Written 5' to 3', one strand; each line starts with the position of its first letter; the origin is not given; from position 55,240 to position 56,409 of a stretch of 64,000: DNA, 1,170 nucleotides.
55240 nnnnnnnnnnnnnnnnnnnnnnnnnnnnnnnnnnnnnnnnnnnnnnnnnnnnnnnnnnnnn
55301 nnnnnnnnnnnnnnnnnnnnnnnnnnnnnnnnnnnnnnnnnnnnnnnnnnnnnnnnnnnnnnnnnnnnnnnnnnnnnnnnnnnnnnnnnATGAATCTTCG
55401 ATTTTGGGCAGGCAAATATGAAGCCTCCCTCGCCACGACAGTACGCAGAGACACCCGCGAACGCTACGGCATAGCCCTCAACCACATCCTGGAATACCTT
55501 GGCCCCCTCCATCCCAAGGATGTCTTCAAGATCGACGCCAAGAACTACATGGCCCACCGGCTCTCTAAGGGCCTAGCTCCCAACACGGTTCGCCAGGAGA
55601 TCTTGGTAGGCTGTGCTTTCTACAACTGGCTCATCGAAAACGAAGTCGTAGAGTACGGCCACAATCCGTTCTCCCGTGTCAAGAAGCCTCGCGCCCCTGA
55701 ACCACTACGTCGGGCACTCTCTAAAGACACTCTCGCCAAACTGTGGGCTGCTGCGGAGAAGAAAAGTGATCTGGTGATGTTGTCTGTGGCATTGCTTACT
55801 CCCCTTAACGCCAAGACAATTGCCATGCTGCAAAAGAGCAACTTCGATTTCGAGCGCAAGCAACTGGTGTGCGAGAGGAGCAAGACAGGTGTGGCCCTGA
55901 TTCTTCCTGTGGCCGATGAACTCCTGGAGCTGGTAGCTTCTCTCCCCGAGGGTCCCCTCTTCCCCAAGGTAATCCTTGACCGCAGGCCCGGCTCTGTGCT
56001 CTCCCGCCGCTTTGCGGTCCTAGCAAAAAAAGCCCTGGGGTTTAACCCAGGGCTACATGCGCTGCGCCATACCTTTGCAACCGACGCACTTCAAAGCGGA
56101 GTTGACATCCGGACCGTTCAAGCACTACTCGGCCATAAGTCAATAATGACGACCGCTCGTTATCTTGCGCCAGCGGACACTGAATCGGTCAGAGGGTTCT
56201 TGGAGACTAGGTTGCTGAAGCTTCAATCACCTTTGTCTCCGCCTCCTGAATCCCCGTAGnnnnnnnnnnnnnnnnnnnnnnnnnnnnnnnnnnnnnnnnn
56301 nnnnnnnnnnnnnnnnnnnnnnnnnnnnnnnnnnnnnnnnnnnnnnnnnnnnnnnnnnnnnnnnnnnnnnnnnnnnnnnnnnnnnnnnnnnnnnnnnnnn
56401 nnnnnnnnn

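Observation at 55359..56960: Integration locus: two convergent tyrosine recombinases, two intrinsic terminators, a 10-10-10 palindrome and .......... repeats overlapping the integrase 3' end (attP candidate)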

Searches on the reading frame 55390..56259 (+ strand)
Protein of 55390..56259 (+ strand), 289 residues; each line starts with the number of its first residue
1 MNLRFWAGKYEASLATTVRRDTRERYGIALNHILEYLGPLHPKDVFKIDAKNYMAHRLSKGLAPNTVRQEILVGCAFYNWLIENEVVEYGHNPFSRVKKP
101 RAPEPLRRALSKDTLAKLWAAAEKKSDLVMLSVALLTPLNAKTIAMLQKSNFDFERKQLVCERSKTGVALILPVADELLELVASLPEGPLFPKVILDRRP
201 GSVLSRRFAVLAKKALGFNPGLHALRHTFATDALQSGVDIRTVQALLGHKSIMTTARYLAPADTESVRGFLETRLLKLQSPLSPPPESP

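Call 3: search_protein_families(library=pfam, proteins=[window:55390-56259:+], max_evalue=0.01)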
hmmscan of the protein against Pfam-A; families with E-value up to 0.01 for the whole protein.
window:55390-56259:+ (289 aa): 2 families
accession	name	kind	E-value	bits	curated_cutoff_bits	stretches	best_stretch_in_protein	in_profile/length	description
PF00589.27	Phage_integrase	-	7.4e-20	71.9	27.1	1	110-263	3-170/172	Phage integrase family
PF13495.12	Phage_int_SAM_4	-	0.00011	23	27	1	17-86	13-83/85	Phage integrase, N-terminal SAM-like domain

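Call 12: search_dna_similar(query=window:55390-56259:+, collection=phages, mode=protein, max_rows=15)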
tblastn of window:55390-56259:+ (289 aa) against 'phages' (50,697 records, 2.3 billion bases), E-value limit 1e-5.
Records with a match: 603; places in all: 604; records where one place covers at least 80% of the query: 83.
Best place of each record, by identity: <60% 603.
By first word of the organism name: Mycobacterium 285; Gordonia 96; Klebsiella 48; Escherichia 27; Pseudomonas 24; Bacteriophage 24; Yersinia 19; Thermus 15; Peduovirus 12; Salmonella 9; and 22 more.
By host as written in the record: Mycobacterium smegmatis mc2 155 165; Gordonia terrae 3612 84; - 52; Klebsiella pneumoniae 41; Mycobacterium smegmatis mc#155 38; Yersinia pestis EV76-CN 16; Escherichia coli 12; Pseudomonas aeruginosa 11; and 102 more.
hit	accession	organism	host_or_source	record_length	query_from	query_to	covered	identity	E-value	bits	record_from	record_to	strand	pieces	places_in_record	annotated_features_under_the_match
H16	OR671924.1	Roseobacter phage CRP-810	Roseobacter sp. (CHUG lineage)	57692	3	274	94%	27.5%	7e-6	53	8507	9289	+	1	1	site-specific integrase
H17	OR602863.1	Moorella phage MCACPph1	Moorella sp. ACPs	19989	16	265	87%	29.7%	1e-7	59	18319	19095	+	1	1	integrase | hypothetical protein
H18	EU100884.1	Thermus phage P74-26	Thermus thermophilus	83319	51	259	72%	34.7%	2e-14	79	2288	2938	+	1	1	phage XerD-like integrase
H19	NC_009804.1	Thermus phage P74-26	Thermus thermophilus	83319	51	259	72%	34.7%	2e-14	79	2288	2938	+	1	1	integrase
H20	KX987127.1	Thermus phage G20c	Thermus thermophilus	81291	51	259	72%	34.7%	2e-14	79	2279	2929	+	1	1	XerD-like integrase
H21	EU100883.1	Thermus phage P23-45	Thermus thermophilus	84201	51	259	72%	34.7%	2e-14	79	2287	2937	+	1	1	XerD-like integrase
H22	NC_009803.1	Thermus phage P23-45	Thermus thermophilus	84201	51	259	72%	34.7%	2e-14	79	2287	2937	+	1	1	integrase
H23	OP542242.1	Thermus phage P23-45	Thermus thermophilus HB8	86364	51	259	72%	34.7%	2e-14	79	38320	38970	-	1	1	hypothetical protein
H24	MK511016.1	Pseudomonas phage vB_Pae_BR141b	Pseudomonas aeruginosa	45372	7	272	92%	27.1%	1e-8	62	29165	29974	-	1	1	integrase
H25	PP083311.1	Pseudomonas phage VB_PaD_phPA-G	Pseudomonas aeruginosa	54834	7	272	92%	27.1%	1e-8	62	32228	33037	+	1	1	integrase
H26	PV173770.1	Pseudomonas phage P7869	Pseudomonas aeruginosa 7869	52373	7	272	92%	27.1%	2e-8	61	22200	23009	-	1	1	integrase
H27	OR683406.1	Pseudomonas phage Marin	Pseudomonas aeruginosa F002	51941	7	272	92%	27.1%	3e-8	61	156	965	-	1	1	integrase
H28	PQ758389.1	Pseudomonas phage 5399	Pseudomonas aeruginosa 147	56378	7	272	92%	27.1%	4e-8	60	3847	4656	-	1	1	hypothetical protein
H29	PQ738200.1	Pseudomonas phage phita81A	Pseudomonas aeruginosa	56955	7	272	92%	27.1%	4e-8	60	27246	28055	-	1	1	hypothetical protein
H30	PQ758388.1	Pseudomonas phage 5371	Pseudomonas aeruginosa 147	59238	7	272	92%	27.1%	4e-8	60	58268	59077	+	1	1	hypothetical protein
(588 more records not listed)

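Call 14: find_related_loci(query=window:55390-56259:+, collection=viral_contigs, flank=6000)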
Query window:55390-56259:+ (289 aa) in viral_contigs; peptide patterns used: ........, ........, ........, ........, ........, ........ (x = any residue, [..] = any of these).
8 stretches matched a pattern, but none encodes a relative of the query by tblastn (E <= 1e-3).

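Call 31: search_solved_structures(query=window:55390-56259:+, max_evalue=0.001, show_alignments=2)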
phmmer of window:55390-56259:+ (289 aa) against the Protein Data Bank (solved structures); distinct sequences matched with E-value up to 0.001: 17.
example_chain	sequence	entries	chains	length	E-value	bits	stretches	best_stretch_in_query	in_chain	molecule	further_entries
5c6k_A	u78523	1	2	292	5.8e-14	55.5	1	50-259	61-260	Integrase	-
4a8e_A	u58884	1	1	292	6.4e-14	55.3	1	94-260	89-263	PROBABLE TYROSINE RECOMBINASE XERC-LIKE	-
5vfz_A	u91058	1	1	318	8.8e-13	51.6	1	78-261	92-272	Gp33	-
5hxy_A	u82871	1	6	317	6.4e-09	38.9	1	98-260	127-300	Tyrosine recombinase XerA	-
5dor_A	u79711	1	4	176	4.7e-07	32.8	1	113-259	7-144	Integrase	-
9i5v_14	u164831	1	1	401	4.9e-07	32.8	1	34-259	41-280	Ribosome-associated translation inhibitor RaiA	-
1a0p_A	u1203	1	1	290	1.3e-06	31.4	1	207-265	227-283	SITE-SPECIFIC RECOMBINASE XERD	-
6emz_A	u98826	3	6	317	3.3e-06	30.1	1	213-272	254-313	Int protein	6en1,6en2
6en0_A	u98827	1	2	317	3.3e-06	30.1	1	213-272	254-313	Int protein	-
2a3v_A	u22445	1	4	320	4.1e-06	29.8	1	221-263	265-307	site-specific recombinase IntI4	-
5dcf_A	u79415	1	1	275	4.9e-06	29.5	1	221-267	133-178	Tyrosine recombinase XerD,DNA translocase FtsK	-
6emy_A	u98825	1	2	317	1.2e-05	28.2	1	213-272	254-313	Int protein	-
1aih_A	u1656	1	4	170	8.8e-05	25.4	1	170-267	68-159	HP1 INTEGRASE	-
1p7d_A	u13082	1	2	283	0.00019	24.3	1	3-258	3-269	Integrase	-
1z19_A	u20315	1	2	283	0.00024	24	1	2-258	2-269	Integrase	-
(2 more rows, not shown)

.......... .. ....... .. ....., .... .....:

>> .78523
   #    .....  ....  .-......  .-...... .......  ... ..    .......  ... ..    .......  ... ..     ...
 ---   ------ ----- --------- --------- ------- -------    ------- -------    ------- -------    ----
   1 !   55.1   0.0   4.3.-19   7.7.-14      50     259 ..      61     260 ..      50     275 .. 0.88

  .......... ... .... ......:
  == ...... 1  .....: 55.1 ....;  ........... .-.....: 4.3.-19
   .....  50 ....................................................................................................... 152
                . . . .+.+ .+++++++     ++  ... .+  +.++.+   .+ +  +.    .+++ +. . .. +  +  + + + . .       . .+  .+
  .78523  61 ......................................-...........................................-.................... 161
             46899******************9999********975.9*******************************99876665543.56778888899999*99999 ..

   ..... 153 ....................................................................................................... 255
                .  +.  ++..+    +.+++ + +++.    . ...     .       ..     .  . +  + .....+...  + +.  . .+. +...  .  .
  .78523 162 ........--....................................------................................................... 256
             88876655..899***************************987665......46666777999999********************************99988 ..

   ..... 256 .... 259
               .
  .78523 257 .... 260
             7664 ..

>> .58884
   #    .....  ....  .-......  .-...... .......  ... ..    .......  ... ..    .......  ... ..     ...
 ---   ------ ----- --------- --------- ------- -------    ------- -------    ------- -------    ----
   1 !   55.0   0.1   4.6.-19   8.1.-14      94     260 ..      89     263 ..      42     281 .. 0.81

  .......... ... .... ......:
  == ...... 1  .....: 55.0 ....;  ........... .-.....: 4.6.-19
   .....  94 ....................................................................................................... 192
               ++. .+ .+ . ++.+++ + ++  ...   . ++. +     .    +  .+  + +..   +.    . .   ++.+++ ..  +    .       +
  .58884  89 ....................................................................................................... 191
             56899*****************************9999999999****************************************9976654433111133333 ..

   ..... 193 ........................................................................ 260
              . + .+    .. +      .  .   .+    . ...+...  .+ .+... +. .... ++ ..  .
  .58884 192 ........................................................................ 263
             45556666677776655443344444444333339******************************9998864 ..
